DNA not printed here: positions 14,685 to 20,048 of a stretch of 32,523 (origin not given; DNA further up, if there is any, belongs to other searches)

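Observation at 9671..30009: Tandem array of four giant, non-repetitive paralogous lipoproteins with no recognisable family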

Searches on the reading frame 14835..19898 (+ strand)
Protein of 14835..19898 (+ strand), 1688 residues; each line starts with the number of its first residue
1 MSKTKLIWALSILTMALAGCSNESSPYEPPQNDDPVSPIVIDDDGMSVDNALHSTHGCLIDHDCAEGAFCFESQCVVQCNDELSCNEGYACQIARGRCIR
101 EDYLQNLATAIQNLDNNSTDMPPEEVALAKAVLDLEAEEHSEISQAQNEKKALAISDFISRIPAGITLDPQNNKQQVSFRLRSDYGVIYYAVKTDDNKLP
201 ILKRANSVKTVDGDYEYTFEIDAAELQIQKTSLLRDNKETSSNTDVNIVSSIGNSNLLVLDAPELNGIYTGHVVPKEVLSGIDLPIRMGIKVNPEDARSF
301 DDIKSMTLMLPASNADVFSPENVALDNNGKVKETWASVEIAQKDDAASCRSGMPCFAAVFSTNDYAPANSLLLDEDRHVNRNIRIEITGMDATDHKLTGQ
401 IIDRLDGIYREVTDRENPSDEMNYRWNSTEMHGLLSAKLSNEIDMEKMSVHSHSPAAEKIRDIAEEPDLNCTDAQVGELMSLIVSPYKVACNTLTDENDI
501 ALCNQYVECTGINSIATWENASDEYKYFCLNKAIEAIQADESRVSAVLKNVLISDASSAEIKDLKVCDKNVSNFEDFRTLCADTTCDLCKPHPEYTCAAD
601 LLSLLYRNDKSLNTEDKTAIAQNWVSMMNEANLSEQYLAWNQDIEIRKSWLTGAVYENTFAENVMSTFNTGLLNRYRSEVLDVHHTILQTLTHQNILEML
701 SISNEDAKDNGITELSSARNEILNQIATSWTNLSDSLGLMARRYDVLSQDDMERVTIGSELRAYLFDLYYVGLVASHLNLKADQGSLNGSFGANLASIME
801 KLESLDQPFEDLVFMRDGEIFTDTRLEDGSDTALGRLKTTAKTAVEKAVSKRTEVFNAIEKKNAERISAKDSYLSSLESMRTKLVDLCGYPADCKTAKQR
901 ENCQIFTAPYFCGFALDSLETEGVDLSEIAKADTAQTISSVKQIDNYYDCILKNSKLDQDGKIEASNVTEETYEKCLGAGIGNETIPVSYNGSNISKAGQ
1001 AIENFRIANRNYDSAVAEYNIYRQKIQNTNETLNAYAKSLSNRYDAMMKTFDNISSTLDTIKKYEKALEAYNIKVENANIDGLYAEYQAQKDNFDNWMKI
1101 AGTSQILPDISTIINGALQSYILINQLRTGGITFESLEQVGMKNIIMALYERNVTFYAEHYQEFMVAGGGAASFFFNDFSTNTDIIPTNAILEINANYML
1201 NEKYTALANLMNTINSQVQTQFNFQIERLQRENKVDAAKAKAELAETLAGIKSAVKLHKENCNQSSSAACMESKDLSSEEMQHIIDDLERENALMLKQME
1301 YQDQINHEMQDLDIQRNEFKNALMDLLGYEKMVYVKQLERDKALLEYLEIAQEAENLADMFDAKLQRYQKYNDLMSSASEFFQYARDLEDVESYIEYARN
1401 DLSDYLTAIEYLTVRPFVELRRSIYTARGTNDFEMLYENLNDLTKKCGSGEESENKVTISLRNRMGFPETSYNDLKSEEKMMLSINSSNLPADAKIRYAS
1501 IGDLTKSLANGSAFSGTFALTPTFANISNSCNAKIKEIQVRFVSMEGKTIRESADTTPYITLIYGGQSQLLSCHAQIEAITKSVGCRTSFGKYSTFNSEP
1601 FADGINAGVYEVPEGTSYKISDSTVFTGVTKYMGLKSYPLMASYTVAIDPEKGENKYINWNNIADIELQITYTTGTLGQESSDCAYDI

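Call 7: search_protein_families(library=pfam, proteins=[window:14835-19898:+], max_evalue=1)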
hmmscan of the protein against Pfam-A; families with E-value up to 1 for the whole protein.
window:14835-19898:+ (1688 aa): 5 families
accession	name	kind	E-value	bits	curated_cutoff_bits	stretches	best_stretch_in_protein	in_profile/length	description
PF10338.15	YBL028C_N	-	0.074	13.7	28.2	1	851-870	17-36/44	YBL028C ribosome biogenesis factor, N-terminal domain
PF19615.4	DUF6120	-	0.1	13.1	27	1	1061-1108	20-67/92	Family of unknown function (DUF6120)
PF10803.13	GerPB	-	0.13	12.7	30.5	1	1119-1149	6-36/52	Spore germination GerPB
PF04033.18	DUF365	-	0.25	12.2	25.9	1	1018-1069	32-83/96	Domain of unknown function (DUF365)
PF12010.13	DUF3502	-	0.76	10.7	24.4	0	1063-1094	36-67/69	Domain of unknown function (DUF3502)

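Call 10: search_protein_families(library=ncbifam, proteins=[window:14835-19898:+], max_evalue=0.1)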
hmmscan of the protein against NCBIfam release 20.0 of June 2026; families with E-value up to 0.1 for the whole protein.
window:14835-19898:+ (1688 aa): 0 families
